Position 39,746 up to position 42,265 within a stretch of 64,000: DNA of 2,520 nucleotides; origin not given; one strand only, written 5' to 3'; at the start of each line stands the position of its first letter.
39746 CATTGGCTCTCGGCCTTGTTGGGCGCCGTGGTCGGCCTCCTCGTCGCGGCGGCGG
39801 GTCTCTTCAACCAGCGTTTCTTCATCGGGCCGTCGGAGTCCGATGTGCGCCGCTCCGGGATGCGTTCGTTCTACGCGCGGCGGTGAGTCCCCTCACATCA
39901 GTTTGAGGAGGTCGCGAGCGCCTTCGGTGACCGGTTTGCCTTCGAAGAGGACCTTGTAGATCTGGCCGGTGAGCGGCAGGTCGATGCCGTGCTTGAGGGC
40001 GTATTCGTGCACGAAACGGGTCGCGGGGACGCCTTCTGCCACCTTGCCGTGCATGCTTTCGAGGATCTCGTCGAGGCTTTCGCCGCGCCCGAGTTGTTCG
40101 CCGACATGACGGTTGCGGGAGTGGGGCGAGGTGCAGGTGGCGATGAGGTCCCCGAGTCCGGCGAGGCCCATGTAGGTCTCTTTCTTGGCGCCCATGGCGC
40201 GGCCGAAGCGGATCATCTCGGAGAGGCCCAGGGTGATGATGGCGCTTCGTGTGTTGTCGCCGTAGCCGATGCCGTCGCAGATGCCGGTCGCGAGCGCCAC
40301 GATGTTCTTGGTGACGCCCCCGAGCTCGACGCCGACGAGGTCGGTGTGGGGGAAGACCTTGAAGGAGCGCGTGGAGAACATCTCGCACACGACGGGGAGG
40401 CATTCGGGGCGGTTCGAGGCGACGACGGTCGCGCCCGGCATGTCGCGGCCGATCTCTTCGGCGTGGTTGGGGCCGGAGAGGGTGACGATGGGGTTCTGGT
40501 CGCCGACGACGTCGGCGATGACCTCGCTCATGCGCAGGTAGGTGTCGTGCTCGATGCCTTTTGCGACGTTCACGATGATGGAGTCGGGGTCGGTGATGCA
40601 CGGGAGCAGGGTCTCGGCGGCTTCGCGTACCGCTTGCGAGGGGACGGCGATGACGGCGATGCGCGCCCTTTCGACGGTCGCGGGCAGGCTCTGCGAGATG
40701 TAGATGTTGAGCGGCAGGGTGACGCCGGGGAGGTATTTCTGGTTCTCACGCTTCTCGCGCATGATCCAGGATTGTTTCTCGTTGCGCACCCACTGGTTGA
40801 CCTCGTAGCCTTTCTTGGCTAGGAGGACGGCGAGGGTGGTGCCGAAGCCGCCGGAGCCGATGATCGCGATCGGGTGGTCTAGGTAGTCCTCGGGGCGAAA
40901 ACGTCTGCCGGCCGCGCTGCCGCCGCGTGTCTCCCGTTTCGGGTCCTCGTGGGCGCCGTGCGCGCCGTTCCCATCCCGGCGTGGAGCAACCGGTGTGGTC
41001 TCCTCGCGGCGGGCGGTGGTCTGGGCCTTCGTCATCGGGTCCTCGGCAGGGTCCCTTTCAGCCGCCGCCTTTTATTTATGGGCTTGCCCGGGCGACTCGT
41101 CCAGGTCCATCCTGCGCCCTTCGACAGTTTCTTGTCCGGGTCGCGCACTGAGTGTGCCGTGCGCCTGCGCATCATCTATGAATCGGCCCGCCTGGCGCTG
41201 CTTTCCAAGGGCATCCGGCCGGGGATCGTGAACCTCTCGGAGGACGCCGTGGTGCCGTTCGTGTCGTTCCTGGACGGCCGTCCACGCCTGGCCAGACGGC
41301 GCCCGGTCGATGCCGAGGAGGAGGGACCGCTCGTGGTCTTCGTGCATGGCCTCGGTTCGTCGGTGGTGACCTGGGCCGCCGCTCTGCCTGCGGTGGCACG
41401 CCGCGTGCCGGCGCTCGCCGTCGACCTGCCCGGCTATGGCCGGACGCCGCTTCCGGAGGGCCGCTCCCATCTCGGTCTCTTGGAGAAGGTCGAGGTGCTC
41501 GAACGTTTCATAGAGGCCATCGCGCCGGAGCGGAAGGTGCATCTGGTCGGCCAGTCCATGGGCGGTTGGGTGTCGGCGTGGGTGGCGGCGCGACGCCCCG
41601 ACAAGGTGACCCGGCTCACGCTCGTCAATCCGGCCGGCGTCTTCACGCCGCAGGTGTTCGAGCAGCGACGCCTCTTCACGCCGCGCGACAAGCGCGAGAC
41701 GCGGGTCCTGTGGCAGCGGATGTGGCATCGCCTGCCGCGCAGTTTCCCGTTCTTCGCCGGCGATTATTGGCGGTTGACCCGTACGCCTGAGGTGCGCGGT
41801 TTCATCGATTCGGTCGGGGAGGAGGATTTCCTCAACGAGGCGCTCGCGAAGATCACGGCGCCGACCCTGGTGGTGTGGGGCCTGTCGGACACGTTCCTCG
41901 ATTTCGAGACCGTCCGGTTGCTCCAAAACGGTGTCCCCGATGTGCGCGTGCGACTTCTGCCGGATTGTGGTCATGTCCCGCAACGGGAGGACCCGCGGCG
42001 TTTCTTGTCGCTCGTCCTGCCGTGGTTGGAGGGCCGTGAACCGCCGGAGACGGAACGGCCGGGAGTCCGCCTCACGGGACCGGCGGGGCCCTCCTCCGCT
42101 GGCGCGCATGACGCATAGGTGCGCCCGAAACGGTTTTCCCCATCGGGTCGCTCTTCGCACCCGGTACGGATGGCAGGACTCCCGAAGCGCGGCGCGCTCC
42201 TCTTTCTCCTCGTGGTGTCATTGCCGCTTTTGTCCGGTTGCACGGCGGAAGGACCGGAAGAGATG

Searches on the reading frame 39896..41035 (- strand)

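Call 45: search_protein_families(library=pfam, proteins=[window:39896-41035:-], max_evalue=0.0001)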
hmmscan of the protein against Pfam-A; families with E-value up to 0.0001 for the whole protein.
window:39896-41035:- (380 aa): 5 families
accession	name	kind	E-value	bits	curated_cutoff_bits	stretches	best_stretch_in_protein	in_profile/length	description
PF07479.19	NAD_Gly3P_dh_C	-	1.1e-55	188.2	25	1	232-371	1-139/142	NAD-dependent glycerol-3-phosphate dehydrogenase C-terminus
PF01210.29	NAD_Gly3P_dh_N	-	6.8e-47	159.8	23.1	1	56-211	2-156/158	NAD-dependent glycerol-3-phosphate dehydrogenase N-terminus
PF20618.3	GPD_NAD_C_bact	-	2.6e-19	69.9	27.6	1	292-359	1-66/66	Bacterial GPD, NAD-dependent C-terminal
PF02558.23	ApbA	-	7.5e-09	35.8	22.2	1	56-168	1-110/150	Ketopantoate reductase PanE/ApbA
PF03807.23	F420_oxidored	-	5.1e-05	24.2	21.6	0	56-158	2-92/94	NADP oxidoreductase coenzyme F420-dependent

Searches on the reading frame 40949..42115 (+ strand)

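Call 45: search_protein_families(library=pfam, proteins=[window:40949-42115:+], max_evalue=0.0001)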
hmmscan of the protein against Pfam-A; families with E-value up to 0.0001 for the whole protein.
window:40949-42115:+ (389 aa): 3 families
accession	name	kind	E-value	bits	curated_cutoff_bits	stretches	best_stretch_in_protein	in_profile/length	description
PF00561.26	Abhydrolase_1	-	1.3e-25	90.9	25.8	1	127-348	1-244/245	alpha/beta hydrolase fold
PF12697.13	Abhydrolase_6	-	4e-23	83.7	26.3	1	129-353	1-215/217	Alpha/beta hydrolase family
PF12146.15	Hydrolase_4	-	5.5e-15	55.7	27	1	128-346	6-236/239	Serine aminopeptidase, S33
